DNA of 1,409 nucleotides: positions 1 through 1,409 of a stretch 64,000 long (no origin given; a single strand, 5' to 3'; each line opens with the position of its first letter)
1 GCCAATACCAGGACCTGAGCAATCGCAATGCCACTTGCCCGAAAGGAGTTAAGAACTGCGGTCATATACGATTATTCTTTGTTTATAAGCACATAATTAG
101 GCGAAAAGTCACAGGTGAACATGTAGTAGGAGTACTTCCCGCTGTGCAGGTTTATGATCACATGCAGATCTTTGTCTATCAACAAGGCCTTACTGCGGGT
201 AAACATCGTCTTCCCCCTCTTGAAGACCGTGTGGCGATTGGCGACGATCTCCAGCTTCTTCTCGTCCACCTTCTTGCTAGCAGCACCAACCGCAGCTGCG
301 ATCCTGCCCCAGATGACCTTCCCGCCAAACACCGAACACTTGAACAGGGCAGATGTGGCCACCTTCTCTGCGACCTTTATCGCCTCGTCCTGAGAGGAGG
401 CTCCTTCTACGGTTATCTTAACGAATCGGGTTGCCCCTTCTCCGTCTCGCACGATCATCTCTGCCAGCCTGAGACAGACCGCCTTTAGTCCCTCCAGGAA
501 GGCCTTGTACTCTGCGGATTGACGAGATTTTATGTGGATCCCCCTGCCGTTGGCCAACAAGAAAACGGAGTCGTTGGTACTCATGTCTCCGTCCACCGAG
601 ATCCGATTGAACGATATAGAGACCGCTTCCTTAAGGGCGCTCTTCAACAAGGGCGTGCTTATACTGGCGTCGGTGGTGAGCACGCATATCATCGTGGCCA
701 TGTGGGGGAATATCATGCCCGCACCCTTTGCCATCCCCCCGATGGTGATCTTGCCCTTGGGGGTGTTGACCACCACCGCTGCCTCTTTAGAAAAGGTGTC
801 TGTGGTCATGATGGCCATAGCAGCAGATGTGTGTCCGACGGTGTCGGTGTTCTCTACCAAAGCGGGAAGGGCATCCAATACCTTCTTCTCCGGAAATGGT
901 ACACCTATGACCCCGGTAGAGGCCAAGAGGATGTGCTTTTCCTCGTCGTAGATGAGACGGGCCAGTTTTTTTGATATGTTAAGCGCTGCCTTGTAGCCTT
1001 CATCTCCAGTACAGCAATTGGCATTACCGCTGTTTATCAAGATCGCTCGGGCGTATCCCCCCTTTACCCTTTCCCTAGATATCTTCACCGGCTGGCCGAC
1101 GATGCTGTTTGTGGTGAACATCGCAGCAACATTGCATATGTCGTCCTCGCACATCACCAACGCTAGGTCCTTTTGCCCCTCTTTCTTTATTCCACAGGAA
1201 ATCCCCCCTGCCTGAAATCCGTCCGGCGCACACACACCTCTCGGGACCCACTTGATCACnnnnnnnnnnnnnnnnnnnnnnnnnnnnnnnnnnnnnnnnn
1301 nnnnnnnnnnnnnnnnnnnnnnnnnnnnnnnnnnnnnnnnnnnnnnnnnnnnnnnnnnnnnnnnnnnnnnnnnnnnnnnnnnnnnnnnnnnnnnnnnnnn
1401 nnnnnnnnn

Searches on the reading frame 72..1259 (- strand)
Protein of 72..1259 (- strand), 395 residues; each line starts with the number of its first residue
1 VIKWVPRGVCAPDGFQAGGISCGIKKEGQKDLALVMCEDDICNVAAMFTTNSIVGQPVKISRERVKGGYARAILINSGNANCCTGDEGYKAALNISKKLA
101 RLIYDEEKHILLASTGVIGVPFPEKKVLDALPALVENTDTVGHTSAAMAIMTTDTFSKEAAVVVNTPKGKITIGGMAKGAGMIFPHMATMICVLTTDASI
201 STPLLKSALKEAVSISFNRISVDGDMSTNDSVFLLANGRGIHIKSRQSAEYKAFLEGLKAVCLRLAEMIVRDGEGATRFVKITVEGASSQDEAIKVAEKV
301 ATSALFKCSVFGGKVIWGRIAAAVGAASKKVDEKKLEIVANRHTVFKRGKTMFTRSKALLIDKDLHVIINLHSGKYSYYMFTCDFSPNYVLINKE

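Call 29: search_protein_families(library=pfam, proteins=[window:72-1259:-], max_evalue=0.00001)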
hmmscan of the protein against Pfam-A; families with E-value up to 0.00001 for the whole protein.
window:72-1259:- (395 aa): 1 family
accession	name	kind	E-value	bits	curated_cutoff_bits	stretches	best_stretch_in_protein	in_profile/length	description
PF01960.23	ArgJ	-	2.2e-127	425.3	32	1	17-394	2-373/377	ArgJ family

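Call 56: find_homologous_proteins(query=window:72-1259:-, max_evalue=1e-30)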
Query window:72-1259:- (395 aa): 7999 proteins with E <= 1e-30 among 8000 candidates; the best 120 are listed.
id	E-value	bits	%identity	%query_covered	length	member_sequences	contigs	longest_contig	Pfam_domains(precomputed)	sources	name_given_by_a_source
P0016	4.4e-254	860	98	100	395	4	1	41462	PF01960.24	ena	-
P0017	3.0e-232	788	88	100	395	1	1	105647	PF01960.24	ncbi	-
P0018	1.6e-231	786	88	100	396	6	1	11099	PF01960.24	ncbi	-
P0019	1.5e-229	780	86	100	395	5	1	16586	PF01960.24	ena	-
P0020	3.8e-229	778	86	100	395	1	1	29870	PF01960.24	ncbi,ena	-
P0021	9.4e-229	777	86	100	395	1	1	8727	PF01960.24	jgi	-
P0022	6.5e-223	758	84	100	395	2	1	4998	PF01960.24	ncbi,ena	-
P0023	8.1e-218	741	83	100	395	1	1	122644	PF01960.24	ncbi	-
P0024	4.4e-189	646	73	100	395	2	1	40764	PF01960.24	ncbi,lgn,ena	-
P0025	1.4e-181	622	71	100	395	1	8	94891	PF01960.24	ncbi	-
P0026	2.9e-103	364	48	98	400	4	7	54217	PF01960.24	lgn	-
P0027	5.8e-99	350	47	99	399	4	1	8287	PF01960.24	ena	-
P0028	1.6e-98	348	45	99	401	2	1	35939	PF01960.24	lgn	-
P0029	2.3e-98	348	48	99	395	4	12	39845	PF01960.24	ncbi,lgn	ncbi:MAG TPA: bifunctional glutamate N-acetyltransferase/amino-acid acetyltransferase ArgJ [Bacillot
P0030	2.7e-97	344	48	98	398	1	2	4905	PF01960.24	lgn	-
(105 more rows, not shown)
